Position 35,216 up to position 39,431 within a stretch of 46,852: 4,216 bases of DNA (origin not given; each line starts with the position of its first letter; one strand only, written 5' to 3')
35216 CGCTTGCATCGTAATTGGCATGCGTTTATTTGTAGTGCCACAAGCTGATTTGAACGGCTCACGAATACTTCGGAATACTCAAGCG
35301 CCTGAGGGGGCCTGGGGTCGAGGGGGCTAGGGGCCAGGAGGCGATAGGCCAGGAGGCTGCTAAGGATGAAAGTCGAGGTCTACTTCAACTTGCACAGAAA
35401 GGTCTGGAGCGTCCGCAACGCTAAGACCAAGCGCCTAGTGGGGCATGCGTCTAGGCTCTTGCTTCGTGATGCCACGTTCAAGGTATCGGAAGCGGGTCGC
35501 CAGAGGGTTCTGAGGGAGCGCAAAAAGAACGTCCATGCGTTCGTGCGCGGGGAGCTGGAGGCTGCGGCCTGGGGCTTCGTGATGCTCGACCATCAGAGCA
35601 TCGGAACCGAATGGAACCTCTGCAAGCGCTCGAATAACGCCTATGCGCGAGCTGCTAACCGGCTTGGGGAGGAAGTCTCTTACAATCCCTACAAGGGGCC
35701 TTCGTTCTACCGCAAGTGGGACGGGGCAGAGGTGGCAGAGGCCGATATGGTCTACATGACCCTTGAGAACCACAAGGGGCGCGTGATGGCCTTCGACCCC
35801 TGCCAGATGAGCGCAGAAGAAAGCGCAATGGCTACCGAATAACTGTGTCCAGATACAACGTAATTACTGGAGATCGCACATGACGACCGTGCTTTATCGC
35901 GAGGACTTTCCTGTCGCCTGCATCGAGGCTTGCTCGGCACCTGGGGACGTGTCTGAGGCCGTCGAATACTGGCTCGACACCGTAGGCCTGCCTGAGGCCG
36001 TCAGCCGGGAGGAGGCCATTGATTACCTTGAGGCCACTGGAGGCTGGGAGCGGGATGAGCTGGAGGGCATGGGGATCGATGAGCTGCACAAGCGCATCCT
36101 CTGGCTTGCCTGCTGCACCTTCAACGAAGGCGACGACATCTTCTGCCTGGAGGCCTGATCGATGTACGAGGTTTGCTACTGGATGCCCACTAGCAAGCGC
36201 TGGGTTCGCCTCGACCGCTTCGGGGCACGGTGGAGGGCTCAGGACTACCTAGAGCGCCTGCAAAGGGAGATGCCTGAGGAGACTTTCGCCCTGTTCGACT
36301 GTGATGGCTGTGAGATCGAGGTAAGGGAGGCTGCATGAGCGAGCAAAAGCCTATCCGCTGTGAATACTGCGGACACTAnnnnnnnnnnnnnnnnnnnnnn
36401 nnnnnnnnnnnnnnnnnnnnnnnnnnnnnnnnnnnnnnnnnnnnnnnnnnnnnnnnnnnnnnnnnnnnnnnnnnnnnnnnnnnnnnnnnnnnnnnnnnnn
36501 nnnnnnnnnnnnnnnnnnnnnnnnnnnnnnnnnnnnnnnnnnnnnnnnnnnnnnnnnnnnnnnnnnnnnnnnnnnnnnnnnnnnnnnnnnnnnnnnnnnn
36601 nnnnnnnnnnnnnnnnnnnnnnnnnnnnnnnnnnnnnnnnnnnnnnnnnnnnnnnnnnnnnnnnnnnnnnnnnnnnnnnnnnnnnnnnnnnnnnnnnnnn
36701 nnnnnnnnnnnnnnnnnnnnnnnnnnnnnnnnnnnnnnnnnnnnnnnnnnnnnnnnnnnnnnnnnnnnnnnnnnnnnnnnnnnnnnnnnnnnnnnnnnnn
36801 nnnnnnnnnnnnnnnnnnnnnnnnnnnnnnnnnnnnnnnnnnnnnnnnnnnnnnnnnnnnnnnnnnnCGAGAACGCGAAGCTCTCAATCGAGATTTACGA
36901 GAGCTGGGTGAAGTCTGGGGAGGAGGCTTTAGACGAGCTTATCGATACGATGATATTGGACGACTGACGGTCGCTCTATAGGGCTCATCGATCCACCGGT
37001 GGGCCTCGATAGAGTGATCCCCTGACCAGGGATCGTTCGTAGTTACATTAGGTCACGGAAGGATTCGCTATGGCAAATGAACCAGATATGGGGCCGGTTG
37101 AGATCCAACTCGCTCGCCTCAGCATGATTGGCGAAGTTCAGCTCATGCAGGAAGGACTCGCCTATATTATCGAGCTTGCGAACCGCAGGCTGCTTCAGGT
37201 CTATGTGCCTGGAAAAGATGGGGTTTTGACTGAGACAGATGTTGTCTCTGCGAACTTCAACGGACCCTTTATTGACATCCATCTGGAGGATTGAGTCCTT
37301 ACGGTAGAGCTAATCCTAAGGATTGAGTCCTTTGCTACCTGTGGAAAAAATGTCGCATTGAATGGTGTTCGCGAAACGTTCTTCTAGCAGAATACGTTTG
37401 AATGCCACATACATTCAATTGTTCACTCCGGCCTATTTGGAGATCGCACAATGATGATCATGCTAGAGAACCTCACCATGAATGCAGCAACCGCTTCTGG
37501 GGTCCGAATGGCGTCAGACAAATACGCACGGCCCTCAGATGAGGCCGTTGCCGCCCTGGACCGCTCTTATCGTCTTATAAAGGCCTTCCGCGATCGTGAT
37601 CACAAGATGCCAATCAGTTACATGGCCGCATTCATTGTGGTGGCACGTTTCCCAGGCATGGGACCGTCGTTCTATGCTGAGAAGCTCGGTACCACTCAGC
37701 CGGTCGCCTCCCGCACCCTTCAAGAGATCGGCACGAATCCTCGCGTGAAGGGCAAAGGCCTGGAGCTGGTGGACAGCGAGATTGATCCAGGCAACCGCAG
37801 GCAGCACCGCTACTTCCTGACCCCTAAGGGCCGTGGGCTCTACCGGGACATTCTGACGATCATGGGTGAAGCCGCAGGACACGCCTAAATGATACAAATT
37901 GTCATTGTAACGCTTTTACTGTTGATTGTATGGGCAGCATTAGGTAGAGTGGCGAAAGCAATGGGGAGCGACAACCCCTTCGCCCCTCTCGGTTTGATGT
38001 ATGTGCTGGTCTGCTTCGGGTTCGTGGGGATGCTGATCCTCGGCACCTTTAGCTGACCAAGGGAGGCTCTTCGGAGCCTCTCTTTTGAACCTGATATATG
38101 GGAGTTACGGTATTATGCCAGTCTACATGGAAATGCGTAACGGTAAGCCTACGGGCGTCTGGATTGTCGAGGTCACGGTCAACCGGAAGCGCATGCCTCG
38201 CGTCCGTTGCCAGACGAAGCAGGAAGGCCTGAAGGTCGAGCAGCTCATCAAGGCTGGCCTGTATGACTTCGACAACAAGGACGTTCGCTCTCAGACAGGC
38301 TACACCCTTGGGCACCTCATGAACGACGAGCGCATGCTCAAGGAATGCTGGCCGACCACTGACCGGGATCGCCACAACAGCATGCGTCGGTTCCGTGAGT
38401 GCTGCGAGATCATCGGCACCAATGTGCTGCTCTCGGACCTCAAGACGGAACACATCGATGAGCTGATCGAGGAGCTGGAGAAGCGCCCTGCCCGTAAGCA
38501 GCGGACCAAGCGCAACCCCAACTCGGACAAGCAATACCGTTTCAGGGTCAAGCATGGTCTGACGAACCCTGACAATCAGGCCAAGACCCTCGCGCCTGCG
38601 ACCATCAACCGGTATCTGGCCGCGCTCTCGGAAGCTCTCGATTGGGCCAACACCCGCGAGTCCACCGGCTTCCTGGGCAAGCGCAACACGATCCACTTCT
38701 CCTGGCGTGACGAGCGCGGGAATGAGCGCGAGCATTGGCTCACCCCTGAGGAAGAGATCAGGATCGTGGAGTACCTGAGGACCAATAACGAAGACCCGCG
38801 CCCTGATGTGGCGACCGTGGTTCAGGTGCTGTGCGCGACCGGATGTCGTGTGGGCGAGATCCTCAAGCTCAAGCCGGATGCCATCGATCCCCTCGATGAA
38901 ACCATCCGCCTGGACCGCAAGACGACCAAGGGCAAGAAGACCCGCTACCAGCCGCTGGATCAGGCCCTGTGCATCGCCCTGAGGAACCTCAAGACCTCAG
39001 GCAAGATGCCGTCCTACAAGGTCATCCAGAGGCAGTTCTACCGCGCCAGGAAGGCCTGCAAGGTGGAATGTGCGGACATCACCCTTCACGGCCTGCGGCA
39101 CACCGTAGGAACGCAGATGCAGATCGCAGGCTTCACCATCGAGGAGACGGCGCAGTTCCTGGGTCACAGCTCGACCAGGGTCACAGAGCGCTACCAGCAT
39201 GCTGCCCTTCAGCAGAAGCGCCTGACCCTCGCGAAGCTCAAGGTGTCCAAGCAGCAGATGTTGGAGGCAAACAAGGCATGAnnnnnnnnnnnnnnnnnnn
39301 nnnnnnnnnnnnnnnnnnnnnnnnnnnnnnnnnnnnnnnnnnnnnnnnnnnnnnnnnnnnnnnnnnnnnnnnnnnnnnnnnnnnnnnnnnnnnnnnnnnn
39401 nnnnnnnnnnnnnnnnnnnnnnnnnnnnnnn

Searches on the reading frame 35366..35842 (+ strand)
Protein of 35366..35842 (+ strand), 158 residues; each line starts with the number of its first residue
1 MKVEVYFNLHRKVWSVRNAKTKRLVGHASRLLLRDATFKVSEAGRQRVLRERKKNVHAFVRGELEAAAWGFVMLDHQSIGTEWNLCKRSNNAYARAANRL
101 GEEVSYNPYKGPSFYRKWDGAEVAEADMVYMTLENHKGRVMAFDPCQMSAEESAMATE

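Call 8: search_protein_families(library=phrogs, proteins=[window:35366-35842:+])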
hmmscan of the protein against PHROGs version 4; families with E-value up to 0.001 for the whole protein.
window:35366-35842:+ (158 aa): 2 families
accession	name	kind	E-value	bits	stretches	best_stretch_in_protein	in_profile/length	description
phrog_586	-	unknown function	2.6e-34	118.8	1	1-133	6-116/122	-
phrog_2774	-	unknown function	2.8e-06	27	1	1-70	535-607/1263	-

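Call 9: search_protein_families(library=pfam, proteins=[window:35366-35842:+])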
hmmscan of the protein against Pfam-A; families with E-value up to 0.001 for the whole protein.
window:35366-35842:+ (158 aa): 1 family
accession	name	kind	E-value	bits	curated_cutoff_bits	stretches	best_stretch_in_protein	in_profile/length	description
PF25735.1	Phage_L5_gp82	-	2.4e-31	108.5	27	1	2-133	7-114/120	Mycobacterium phage L5 gene 82 protein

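Call 77: search_protein_families(library=ncbifam, proteins=[window:35366-35842:+], max_evalue=0.01)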
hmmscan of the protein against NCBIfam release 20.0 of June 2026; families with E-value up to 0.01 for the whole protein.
window:35366-35842:+ (158 aa): 0 families

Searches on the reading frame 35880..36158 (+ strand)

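Call 94: search_protein_families(library=pfam, proteins=[window:35880-36158:+], max_evalue=0.01)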
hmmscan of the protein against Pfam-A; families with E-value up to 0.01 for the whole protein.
window:35880-36158:+ (92 aa): 1 family
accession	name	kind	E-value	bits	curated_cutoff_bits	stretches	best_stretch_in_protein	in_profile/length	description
PF24286.1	DUF7474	-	0.0067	16.9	27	1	18-68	112-165/194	Family of unknown function (DUF7474)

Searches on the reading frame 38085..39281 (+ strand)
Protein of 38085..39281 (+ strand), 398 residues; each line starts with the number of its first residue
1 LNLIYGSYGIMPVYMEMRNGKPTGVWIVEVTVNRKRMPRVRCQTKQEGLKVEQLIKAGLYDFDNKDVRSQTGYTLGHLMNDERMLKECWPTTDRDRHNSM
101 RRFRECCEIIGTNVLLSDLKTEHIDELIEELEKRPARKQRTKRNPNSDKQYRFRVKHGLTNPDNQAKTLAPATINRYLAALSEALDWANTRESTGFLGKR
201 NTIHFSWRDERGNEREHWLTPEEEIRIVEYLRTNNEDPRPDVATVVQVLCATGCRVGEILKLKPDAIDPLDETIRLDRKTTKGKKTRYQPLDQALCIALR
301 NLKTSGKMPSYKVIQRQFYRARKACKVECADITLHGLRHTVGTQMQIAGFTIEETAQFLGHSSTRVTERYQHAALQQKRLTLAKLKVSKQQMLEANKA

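Call 8: search_protein_families(library=phrogs, proteins=[window:38085-39281:+])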
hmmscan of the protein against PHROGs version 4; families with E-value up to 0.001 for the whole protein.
window:38085-39281:+ (398 aa): 9 families
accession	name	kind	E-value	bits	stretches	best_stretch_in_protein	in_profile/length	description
phrog_1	-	integration and excision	1.9e-46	160.5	1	21-385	119-447/611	integrase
phrog_216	-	integration and excision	2.6e-26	93.4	1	174-395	15-246/301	integrase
phrog_23271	-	unknown function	7.9e-06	26.7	1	332-372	9-49/67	-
phrog_7269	-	integration and excision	1.3e-05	26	1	316-383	11-81/89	integrase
phrog_34557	-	integration and excision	7.2e-05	23.6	1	330-372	123-165/183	integrase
phrog_7685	-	integration and excision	0.00011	22.9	1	303-379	156-229/240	integrase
phrog_25190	-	integration and excision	0.0003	22.1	1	303-367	18-82/109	integrase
phrog_24633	-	unknown function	0.00046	20.4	1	321-374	207-260/367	-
phrog_10320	-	unknown function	0.00095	20.3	0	314-372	20-79/89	-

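Call 9: search_protein_families(library=pfam, proteins=[window:38085-39281:+])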
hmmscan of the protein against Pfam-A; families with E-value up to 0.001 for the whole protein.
window:38085-39281:+ (398 aa): 1 family
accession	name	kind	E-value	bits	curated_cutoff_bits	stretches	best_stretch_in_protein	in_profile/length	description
PF00589.27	Phage_integrase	-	1.2e-20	74.4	27.1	1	218-374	2-169/172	Phage integrase family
